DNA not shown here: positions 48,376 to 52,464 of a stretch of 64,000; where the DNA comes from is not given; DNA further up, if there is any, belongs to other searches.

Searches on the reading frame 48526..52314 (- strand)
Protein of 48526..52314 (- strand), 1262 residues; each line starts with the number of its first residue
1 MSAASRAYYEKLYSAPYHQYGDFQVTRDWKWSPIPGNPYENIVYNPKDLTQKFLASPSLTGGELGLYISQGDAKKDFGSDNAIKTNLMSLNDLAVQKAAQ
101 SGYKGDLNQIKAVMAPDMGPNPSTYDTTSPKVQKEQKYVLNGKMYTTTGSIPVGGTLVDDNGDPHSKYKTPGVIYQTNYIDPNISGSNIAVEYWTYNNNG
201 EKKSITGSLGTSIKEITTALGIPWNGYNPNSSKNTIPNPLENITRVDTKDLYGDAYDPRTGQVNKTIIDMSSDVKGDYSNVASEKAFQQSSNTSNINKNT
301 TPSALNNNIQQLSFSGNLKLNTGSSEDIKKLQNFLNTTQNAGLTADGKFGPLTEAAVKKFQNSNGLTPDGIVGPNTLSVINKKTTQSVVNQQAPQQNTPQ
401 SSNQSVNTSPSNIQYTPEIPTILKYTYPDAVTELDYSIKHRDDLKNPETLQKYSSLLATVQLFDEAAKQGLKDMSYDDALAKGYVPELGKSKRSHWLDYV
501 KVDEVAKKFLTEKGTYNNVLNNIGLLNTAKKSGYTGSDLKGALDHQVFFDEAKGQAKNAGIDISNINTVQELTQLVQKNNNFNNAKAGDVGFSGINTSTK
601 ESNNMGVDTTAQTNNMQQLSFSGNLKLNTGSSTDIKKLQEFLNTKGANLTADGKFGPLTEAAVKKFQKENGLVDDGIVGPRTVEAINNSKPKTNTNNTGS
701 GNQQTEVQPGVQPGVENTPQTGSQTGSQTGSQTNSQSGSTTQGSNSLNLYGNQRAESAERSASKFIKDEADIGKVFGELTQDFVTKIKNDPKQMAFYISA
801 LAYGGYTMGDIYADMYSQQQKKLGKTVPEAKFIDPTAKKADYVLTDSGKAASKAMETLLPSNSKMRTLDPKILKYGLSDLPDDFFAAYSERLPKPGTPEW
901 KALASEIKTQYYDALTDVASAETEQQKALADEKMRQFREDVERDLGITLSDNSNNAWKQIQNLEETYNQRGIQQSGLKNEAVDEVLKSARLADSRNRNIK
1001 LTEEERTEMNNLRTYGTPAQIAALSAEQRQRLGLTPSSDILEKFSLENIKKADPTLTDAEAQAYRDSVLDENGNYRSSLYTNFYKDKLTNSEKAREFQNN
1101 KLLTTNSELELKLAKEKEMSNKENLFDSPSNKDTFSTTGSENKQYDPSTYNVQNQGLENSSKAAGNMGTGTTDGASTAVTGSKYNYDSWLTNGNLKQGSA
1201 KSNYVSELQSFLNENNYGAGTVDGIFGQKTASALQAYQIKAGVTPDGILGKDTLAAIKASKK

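Call 9: search_protein_families(library=phrogs, proteins=[window:48526-52314:-], max_evalue=0.001)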
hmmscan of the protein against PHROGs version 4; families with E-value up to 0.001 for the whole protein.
window:48526-52314:- (1262 aa): 13 families
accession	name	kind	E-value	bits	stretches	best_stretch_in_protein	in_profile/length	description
phrog_2649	-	lysis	5.4e-45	155.3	3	608-704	150-252/261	endolysin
phrog_1493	-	lysis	1.3e-38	134.2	3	315-435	241-365/394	endolysin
phrog_1224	-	head and packaging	7.4e-36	125.3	3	631-691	9-69/438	endolysin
phrog_6707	-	lysis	6.5e-28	98.5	2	325-447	185-306/311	endolysin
phrog_1512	-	lysis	4.3e-24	87.1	3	611-744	161-298/314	endolysin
phrog_16428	-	lysis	6.7e-22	78.8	2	637-687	469-519/520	endolysin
phrog_17214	-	lysis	5e-18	66.8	2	540-695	174-321/322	endolysin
phrog_880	-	lysis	7.9e-16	59.4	2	604-688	348-433/435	endolysin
phrog_23452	-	unknown function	1.6e-10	42.3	0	584-681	13-116/135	-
phrog_17001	-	lysis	4.8e-07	30.6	0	1196-1247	47-98/265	endolysin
phrog_23582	-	unknown function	6e-07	29.8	0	333-396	240-300/565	-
phrog_14712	-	moron, auxiliary metabolic gene and host takeover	4.1e-05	23.9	0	356-395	194-233/322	chitinase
phrog_14988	-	other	4.9e-05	24.2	0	348-376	231-262/272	peptidase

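Call 34: search_protein_families(library=pfam, proteins=[window:48526-52314:-], max_evalue=0.01)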
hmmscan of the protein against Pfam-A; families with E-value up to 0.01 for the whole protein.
window:48526-52314:- (1262 aa): 2 families
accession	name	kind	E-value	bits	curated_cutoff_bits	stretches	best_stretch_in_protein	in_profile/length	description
PF01471.23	PG_binding_1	-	1.9e-50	169.3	23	3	325-379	2-56/57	Putative peptidoglycan binding domain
PF09374.15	PG_binding_3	-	2e-16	60.4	24.6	0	635-665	3-35/76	Predicted Peptidoglycan domain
